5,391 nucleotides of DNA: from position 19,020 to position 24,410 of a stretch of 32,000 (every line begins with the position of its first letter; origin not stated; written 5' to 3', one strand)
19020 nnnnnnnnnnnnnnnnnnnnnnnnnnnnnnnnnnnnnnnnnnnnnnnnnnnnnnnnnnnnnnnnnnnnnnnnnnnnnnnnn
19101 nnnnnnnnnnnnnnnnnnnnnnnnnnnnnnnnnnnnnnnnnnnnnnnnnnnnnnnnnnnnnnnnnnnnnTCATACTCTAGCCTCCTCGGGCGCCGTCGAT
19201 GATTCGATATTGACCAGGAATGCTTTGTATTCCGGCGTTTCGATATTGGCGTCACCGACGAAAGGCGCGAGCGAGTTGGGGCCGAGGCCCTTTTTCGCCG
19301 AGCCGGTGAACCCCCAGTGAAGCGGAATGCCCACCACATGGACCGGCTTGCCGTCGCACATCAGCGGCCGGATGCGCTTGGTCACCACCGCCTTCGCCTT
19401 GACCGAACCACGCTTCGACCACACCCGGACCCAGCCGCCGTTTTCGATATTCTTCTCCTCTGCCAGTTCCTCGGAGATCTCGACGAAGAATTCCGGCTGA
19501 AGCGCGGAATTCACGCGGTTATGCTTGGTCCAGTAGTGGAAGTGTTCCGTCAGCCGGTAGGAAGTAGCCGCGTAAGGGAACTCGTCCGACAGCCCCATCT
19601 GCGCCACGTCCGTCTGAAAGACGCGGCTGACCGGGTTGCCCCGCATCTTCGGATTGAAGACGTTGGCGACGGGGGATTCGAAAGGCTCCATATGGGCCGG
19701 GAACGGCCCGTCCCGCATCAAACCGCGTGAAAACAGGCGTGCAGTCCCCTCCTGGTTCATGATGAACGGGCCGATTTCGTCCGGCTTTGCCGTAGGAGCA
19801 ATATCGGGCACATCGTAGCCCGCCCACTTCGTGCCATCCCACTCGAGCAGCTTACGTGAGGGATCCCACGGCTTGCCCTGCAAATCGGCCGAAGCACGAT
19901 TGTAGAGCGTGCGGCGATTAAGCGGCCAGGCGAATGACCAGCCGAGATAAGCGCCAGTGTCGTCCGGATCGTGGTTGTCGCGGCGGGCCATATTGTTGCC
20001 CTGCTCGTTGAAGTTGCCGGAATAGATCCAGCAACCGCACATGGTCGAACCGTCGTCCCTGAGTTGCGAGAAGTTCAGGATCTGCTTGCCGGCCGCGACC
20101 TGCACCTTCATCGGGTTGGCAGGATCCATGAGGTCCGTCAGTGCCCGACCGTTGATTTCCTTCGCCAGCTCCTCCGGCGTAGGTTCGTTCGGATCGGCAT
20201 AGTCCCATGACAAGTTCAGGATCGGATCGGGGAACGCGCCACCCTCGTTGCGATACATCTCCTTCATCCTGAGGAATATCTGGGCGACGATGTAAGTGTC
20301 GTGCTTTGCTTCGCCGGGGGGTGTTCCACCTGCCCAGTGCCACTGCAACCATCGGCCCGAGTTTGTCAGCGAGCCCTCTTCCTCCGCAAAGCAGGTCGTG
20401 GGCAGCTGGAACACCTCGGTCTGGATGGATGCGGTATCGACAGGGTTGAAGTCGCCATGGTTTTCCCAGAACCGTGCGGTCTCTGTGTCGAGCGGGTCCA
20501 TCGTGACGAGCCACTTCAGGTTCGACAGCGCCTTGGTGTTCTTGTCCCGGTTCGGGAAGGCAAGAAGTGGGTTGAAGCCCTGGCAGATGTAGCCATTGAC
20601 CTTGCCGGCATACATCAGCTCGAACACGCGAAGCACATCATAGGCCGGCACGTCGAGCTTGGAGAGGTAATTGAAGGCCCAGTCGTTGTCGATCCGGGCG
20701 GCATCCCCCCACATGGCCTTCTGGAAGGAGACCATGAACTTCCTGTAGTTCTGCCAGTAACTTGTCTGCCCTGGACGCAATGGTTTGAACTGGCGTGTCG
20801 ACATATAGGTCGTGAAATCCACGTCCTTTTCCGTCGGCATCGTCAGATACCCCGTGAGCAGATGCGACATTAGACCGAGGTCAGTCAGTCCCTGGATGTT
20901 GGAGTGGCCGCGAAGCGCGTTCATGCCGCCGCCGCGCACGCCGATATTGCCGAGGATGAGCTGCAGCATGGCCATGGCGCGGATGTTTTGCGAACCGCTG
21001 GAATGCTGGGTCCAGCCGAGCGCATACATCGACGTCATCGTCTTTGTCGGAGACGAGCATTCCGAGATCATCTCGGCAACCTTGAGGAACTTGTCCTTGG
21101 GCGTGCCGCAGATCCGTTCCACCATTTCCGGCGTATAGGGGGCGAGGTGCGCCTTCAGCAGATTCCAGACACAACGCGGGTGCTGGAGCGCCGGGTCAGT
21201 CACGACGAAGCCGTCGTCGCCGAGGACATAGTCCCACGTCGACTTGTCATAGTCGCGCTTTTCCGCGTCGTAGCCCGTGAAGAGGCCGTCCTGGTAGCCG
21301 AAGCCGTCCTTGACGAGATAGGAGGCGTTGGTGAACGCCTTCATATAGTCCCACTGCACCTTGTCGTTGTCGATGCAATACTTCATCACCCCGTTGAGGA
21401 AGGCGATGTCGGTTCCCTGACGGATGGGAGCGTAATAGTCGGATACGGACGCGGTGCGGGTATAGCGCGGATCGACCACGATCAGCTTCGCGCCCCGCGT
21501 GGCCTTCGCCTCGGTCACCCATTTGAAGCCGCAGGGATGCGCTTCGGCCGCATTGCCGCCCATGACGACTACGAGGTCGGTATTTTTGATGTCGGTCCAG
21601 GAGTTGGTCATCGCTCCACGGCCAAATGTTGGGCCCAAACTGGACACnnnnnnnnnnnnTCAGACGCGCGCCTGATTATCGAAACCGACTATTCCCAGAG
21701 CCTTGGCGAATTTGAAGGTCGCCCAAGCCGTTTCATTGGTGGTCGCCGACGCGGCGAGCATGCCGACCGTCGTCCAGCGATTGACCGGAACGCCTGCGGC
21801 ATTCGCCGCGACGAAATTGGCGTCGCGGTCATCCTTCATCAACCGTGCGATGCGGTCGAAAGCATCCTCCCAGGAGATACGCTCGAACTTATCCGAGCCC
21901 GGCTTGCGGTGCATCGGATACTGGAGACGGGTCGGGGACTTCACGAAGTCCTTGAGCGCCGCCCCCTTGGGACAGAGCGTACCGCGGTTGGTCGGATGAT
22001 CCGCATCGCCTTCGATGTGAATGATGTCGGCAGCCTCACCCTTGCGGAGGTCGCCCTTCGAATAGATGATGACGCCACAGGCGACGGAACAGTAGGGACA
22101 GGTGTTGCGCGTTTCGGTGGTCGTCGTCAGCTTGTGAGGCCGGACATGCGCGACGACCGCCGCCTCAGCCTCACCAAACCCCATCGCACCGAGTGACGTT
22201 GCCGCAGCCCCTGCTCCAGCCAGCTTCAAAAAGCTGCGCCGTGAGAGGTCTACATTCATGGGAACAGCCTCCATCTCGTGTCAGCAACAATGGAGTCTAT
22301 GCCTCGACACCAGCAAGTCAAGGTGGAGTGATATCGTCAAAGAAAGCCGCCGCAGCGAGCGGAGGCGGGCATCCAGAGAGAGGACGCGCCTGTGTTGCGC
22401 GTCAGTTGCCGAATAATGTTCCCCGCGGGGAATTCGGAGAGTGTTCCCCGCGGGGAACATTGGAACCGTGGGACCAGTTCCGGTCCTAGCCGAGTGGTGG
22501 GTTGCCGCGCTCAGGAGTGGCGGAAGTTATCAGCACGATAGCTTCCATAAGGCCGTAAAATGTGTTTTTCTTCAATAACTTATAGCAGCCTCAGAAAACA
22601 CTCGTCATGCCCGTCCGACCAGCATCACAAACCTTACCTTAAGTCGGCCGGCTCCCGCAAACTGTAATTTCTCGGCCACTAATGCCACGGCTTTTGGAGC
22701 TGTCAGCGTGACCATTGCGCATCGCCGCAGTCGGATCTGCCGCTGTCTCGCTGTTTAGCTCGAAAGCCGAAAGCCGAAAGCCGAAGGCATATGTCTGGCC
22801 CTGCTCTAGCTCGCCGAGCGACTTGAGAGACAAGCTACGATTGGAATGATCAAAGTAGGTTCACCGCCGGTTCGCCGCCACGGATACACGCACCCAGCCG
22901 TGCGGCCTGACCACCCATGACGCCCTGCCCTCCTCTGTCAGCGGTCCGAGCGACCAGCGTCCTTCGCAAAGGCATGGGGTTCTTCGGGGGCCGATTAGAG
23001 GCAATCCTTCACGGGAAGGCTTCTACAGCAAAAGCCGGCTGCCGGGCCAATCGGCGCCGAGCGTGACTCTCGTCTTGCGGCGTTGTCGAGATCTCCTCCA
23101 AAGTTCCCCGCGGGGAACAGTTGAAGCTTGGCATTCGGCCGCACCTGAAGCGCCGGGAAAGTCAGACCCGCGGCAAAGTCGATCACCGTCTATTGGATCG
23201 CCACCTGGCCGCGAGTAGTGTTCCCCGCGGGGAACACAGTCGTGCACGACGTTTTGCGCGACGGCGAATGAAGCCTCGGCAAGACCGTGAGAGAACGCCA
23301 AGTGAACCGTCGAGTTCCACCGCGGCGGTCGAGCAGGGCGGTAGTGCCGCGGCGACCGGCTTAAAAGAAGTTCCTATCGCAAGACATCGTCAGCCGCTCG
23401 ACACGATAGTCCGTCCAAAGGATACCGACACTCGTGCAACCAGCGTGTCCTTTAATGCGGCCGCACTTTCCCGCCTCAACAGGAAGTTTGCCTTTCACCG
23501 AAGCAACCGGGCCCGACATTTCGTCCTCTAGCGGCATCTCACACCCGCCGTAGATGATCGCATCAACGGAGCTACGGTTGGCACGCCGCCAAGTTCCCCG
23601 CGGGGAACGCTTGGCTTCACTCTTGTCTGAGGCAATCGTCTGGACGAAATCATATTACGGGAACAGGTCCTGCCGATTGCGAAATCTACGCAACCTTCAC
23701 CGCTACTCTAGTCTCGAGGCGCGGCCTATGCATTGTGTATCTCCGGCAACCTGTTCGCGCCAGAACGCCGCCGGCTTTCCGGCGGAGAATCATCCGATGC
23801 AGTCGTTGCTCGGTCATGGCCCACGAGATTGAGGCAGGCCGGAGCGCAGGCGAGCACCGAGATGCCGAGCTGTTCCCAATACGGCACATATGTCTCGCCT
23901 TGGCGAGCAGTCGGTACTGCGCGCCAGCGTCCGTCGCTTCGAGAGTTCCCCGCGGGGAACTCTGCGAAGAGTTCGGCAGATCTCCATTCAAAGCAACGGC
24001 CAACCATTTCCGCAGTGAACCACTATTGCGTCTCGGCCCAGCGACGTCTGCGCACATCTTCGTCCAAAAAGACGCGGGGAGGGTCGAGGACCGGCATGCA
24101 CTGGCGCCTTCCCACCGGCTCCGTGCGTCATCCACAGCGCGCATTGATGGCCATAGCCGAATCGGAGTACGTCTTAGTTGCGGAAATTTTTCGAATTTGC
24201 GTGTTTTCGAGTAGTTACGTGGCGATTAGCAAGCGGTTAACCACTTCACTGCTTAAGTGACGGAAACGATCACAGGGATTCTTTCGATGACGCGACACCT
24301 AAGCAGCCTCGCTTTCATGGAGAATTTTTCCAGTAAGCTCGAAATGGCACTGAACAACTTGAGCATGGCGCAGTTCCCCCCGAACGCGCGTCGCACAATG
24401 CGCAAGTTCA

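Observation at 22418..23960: Dispersed six-copy array of a 16-bp perfect palindrome upstream of repA (parS-type centromere)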

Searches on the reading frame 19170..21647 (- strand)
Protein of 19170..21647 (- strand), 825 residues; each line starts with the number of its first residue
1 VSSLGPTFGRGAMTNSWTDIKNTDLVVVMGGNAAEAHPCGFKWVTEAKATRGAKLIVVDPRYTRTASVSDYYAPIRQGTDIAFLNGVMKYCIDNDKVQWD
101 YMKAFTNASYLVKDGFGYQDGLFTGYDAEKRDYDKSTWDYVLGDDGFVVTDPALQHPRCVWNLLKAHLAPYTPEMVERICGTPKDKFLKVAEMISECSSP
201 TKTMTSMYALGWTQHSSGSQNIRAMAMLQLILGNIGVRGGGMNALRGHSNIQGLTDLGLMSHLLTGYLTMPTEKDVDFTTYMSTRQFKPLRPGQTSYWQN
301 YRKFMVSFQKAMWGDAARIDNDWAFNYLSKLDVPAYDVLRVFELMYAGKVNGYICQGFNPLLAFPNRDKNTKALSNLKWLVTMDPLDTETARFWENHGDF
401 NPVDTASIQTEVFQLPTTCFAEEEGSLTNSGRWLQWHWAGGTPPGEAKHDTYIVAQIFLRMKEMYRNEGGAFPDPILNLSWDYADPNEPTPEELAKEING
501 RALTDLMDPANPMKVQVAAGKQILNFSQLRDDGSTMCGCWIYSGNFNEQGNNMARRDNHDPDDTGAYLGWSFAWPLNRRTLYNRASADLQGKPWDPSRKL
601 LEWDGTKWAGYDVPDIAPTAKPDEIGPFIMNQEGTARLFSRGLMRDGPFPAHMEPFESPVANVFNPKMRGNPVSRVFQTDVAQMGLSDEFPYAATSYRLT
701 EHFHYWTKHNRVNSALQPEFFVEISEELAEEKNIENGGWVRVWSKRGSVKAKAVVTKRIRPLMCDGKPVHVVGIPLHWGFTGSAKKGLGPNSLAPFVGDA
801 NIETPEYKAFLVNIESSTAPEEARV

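Call 5: search_protein_families(library=pfam, proteins=[window:19170-21647:-])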
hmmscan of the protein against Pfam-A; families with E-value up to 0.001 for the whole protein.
window:19170-21647:- (825 aa): 2 families
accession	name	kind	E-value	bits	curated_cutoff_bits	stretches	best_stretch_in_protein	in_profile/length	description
PF00384.28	Molybdopterin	-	2.5e-21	76.6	24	1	12-393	97-303/353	Molybdopterin oxidoreductase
PF01568.27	Molydop_binding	-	2e-15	57.2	26.8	1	694-809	3-108/110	Molydopterin dinucleotide binding domain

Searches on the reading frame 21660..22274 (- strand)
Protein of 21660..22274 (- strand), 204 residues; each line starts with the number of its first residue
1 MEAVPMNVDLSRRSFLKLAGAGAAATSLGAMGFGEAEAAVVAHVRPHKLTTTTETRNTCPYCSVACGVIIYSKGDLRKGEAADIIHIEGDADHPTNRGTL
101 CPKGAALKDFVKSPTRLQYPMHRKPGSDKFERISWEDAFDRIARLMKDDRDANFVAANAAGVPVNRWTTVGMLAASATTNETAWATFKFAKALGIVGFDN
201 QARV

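Call 5: search_protein_families(library=pfam, proteins=[window:21660-22274:-])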
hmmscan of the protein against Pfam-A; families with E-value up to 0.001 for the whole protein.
window:21660-22274:- (204 aa): 3 families
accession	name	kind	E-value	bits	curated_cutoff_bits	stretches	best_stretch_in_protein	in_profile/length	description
PF04879.21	Molybdop_Fe4S4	-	3.2e-15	56.3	22.7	1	53-112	2-54/55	Molybdopterin oxidoreductase Fe4S4 domain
PF00384.28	Molybdopterin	-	1.5e-06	27.9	24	1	116-174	1-58/353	Molybdopterin oxidoreductase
PF10518.14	TAT_signal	-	4.5e-06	26.8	22.7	1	9-29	1-21/21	TAT (twin-arginine translocation) pathway signal sequence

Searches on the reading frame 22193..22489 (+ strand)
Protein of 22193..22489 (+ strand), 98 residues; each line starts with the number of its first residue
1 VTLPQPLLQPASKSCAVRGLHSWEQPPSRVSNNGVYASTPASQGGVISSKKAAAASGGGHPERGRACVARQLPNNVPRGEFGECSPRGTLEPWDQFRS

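Call 5: search_protein_families(library=pfam, proteins=[window:22193-22489:+])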
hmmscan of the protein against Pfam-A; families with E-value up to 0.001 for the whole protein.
window:22193-22489:+ (98 aa): 0 families

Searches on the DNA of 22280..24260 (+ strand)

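Call 6: search_dna_similar(query=window:22280-24260:+, collection=plasmids, mode=near, max_rows=30)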
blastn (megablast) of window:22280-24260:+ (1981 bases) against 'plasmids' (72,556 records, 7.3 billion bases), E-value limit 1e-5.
Records with a match: 63; places in all: 71; records where one place covers at least 80% of the query: 38.
Best place of each record, by identity: >=99% 14; 95-99% 11; 90-95% 20; 80-90% 18.
By first word of the organism name: Sinorhizobium 63.
By predicted mobility (MOB-suite, as given by PLSDB): conjugative 60; non-mobilizable 3.
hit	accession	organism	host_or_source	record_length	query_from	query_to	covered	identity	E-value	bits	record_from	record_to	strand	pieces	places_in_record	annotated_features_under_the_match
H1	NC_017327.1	Sinorhizobium meliloti SM11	-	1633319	1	1981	100%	100.0%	0e+0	3659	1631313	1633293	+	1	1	none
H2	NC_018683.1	Sinorhizobium meliloti Rm41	-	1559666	1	1981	100%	100.0%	0e+0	3659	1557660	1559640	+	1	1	none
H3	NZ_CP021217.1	Sinorhizobium meliloti RU11/001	-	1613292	1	1981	100%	100.0%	0e+0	3659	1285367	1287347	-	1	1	none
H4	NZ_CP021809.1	Sinorhizobium meliloti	Medicago sativa,Single Cell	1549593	1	1981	100%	100.0%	0e+0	3659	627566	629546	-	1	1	none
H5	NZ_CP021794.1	Sinorhizobium meliloti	Medicago sativa,Single Cell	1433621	1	1981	100%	99.9%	0e+0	3648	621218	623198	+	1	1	none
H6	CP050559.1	Sinorhizobium meliloti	Melilotus officinalis,cell culture,root ...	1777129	1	1981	100%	99.9%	0e+0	3648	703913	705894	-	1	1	none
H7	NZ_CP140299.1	Sinorhizobium kummerowiae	Kummerowia stipulacea,Pure culture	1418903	1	1981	100%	99.9%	0e+0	3648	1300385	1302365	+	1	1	none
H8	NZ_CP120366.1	Sinorhizobium kummerowiae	Kummerowia stipulacea,Pure culture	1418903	1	1981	100%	99.9%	0e+0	3648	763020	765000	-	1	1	none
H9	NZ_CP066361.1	Sinorhizobium meliloti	Medicago lupulina L.,nodules of ...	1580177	1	1981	100%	99.8%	0e+0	3640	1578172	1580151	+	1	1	none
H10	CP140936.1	Sinorhizobium meliloti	Medicago lupulina,whole organism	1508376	1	1981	100%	99.8%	0e+0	3637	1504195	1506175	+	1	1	none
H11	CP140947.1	Sinorhizobium meliloti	Medicago lupulina,whole organism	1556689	1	1981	100%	99.8%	0e+0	3637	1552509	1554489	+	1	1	none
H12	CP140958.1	Sinorhizobium meliloti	Medicago lupulina,whole organism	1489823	1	1981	100%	99.8%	0e+0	3637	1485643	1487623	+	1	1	none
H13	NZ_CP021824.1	Sinorhizobium meliloti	Medicago truncatula,Single Cell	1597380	1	1981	100%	99.7%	0e+0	3624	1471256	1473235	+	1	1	none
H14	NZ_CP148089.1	Sinorhizobium meliloti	Medicago sativa,cell culture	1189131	1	1981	100%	96.5%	0e+0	3262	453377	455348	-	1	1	record has no annotation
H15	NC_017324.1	Sinorhizobium meliloti BL225C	-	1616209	1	1981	100%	96.4%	0e+0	3258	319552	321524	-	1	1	none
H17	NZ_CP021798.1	Sinorhizobium meliloti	Medicago sativa,Single Cell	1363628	1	1981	100%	96.0%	0e+0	3238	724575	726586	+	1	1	none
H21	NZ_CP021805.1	Sinorhizobium meliloti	Medicago truncatula,Single Cell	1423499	1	1981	100%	93.7%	0e+0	2952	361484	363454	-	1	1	none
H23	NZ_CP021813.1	Sinorhizobium meliloti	Medicago truncatula,Single Cell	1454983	1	1981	100%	91.2%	0e+0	2682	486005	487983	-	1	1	none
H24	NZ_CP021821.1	Sinorhizobium meliloti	Medicago truncatula,Single Cell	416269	1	1981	100%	89.9%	0e+0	2510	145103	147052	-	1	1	none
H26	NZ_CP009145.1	Sinorhizobium meliloti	Medicago orbicularis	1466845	1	1981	100%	89.0%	0e+0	2420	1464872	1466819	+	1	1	none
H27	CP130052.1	Sinorhizobium meliloti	Medicago,Cell culture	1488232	1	1981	100%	86.4%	0e+0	2121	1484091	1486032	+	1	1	none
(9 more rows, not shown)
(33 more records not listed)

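Call 17: get_annotated_region(hit=H6, flank=6000)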
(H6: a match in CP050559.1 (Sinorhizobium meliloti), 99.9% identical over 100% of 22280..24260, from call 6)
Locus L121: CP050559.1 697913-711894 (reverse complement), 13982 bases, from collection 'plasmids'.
description: Sinorhizobium meliloti strain RCAM1115 plasmid p_1, complete sequence
organism: Sinorhizobium meliloti (NCBI taxid 382)
taxonomy: Bacteria; Pseudomonadota; Alphaproteobacteria; Hyphomicrobiales; Rhizobiaceae; Sinorhizobium; Sinorhizobium meliloti
host: -; source: Melilotus officinalis,cell culture,root nodule; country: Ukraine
typing (MOB-suite, as given by PLSDB): conjugative; relaxase MOBQ,MOBQ; mating-pair formation MPF_T
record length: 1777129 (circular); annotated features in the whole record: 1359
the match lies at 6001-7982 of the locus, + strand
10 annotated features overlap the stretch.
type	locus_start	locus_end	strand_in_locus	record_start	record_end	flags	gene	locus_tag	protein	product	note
CDS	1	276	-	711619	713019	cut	-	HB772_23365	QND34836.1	L-seryl-tRNA(Sec) selenium transferase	-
CDS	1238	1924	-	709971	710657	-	-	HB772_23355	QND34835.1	formate dehydrogenase subunit gamma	-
CDS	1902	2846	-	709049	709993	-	fdxH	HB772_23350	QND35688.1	formate dehydrogenase subunit beta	-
CDS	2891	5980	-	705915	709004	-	fdnG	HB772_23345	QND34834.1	formate dehydrogenase-N subunit alpha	-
CDS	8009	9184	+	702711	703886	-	repA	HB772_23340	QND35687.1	plasmid partitioning protein RepA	-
CDS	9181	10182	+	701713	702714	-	repB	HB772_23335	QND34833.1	plasmid partitioning protein RepB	-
CDS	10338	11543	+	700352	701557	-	-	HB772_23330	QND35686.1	replication initiation protein RepC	-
CDS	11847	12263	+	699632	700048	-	-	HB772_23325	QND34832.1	organic hydroperoxide resistance protein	-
CDS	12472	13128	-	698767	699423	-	-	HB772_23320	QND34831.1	TetR/AcrR family transcriptional regulator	-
CDS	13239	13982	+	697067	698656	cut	-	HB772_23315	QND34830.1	ABC-F family ATP-binding cassette domain-containing protein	-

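Call 22: get_annotated_region(hit=H15, flank=300)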
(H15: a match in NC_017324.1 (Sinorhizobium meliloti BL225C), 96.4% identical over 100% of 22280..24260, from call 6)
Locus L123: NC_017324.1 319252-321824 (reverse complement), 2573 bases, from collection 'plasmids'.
description: Sinorhizobium meliloti BL225C plasmid pSINMEB01, complete sequence
organism: Sinorhizobium meliloti BL225C (NCBI taxid 698936)
taxonomy: Bacteria; Pseudomonadota; Alphaproteobacteria; Hyphomicrobiales; Rhizobiaceae; Sinorhizobium; Sinorhizobium meliloti; Sinorhizobium meliloti BL225C
host: -; source: -; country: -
typing (MOB-suite, as given by PLSDB): conjugative; relaxase MOBQ; mating-pair formation MPF_T
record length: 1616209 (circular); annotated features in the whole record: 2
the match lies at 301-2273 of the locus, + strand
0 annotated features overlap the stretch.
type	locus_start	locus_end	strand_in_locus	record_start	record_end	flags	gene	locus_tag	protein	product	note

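Call 23: get_annotated_region(hit=H21, flank=300)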
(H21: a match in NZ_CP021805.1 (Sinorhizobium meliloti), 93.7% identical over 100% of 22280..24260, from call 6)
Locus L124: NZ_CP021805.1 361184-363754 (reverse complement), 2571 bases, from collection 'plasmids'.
description: Sinorhizobium meliloti strain T073 plasmid psymA, complete sequence
organism: Sinorhizobium meliloti (NCBI taxid 382)
taxonomy: Bacteria; Pseudomonadota; Alphaproteobacteria; Hyphomicrobiales; Rhizobiaceae; Sinorhizobium; Sinorhizobium meliloti
host: -; source: Medicago truncatula,Single Cell; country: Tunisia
typing (MOB-suite, as given by PLSDB): conjugative; relaxase MOBQ; mating-pair formation MPF_T
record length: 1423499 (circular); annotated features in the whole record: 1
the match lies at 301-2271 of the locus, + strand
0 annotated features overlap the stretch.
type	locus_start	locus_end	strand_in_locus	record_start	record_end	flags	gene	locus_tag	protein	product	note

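Call 24: get_annotated_region(hit=H23, flank=300)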
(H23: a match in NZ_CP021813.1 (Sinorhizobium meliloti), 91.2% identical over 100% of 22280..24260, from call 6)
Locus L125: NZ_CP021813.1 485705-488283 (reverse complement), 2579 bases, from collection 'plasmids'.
description: Sinorhizobium meliloti strain M270 plasmid psymA, complete sequence
organism: Sinorhizobium meliloti (NCBI taxid 382)
taxonomy: Bacteria; Pseudomonadota; Alphaproteobacteria; Hyphomicrobiales; Rhizobiaceae; Sinorhizobium; Sinorhizobium meliloti
host: -; source: Medicago truncatula,Single Cell; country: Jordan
typing (MOB-suite, as given by PLSDB): conjugative; relaxase MOBQ; mating-pair formation MPF_T
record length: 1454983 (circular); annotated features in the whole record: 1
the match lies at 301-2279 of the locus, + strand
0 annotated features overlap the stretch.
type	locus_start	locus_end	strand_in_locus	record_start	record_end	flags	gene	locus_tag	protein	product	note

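Call 25: get_annotated_region(hit=H24, flank=300)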
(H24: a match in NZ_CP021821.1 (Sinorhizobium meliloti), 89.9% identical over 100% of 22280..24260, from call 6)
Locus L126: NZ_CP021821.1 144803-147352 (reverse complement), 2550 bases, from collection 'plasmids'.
description: Sinorhizobium meliloti strain M162 plasmid accessoryA, complete sequence
organism: Sinorhizobium meliloti (NCBI taxid 382)
taxonomy: Bacteria; Pseudomonadota; Alphaproteobacteria; Hyphomicrobiales; Rhizobiaceae; Sinorhizobium; Sinorhizobium meliloti
host: -; source: Medicago truncatula,Single Cell; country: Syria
typing (MOB-suite, as given by PLSDB): conjugative; relaxase MOBQ; mating-pair formation MPF_T
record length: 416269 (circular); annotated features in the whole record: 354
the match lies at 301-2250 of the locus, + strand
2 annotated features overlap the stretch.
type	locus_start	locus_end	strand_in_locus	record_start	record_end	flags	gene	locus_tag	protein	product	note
CDS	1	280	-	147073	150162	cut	fdnG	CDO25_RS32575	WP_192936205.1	formate dehydrogenase-N subunit alpha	GO:0015942 - formate metabolic process [Evidence IEA]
CDS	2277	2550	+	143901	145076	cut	repA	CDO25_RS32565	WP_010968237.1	plasmid partitioning protein RepA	-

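Call 26: get_annotated_region(hit=H26, flank=300)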
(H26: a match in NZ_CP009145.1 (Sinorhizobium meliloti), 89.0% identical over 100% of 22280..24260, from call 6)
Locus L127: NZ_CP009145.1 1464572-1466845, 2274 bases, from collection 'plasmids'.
description: Sinorhizobium meliloti strain RMO17 plasmid pSymA, complete sequence
organism: Sinorhizobium meliloti (NCBI taxid 382)
taxonomy: Bacteria; Pseudomonadota; Alphaproteobacteria; Hyphomicrobiales; Rhizobiaceae; Sinorhizobium; Sinorhizobium meliloti
host: -; source: Medicago orbicularis; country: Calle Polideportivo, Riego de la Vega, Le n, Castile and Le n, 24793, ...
typing (MOB-suite, as given by PLSDB): conjugative; relaxase MOBQ; mating-pair formation MPF_T
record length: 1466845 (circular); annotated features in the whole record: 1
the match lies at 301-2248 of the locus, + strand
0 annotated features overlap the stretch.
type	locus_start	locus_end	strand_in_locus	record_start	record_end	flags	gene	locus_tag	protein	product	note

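Call 27: get_annotated_region(hit=H27, flank=300)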
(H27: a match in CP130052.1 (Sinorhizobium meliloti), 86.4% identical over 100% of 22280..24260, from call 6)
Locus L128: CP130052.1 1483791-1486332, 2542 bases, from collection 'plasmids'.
description: Sinorhizobium meliloti strain R14 plasmid pSymA, complete sequence
organism: Sinorhizobium meliloti (NCBI taxid 382)
taxonomy: Bacteria; Pseudomonadota; Alphaproteobacteria; Hyphomicrobiales; Rhizobiaceae; Sinorhizobium; Sinorhizobium meliloti
host: -; source: Medicago,Cell culture; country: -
typing (MOB-suite, as given by PLSDB): conjugative; relaxase MOBQ; mating-pair formation MPF_T
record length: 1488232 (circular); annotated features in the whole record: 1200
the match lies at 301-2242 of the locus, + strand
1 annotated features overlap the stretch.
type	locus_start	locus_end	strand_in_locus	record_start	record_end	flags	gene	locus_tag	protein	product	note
CDS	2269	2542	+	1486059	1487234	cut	repA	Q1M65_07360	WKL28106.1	plasmid partitioning protein RepA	-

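Call 28: get_annotated_region(hit=H17, flank=300)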
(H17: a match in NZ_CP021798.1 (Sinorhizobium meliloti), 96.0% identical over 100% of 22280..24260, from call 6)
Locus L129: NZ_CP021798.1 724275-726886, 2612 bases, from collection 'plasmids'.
description: Sinorhizobium meliloti strain USDA1106 plasmid psymA, complete sequence
organism: Sinorhizobium meliloti (NCBI taxid 382)
taxonomy: Bacteria; Pseudomonadota; Alphaproteobacteria; Hyphomicrobiales; Rhizobiaceae; Sinorhizobium; Sinorhizobium meliloti
host: -; source: Medicago sativa,Single Cell; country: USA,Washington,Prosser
typing (MOB-suite, as given by PLSDB): conjugative; relaxase MOBQ; mating-pair formation MPF_T
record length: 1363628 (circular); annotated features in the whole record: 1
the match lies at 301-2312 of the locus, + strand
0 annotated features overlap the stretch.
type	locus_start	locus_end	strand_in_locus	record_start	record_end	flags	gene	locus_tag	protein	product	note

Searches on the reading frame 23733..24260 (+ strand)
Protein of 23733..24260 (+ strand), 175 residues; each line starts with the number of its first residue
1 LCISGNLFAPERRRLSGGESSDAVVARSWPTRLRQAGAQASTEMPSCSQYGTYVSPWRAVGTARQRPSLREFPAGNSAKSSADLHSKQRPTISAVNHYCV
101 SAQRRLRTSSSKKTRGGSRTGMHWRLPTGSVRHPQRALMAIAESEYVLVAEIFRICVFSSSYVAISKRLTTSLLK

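Call 5: search_protein_families(library=pfam, proteins=[window:23733-24260:+])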
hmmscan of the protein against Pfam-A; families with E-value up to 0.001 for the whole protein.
window:23733-24260:+ (175 aa): 0 families
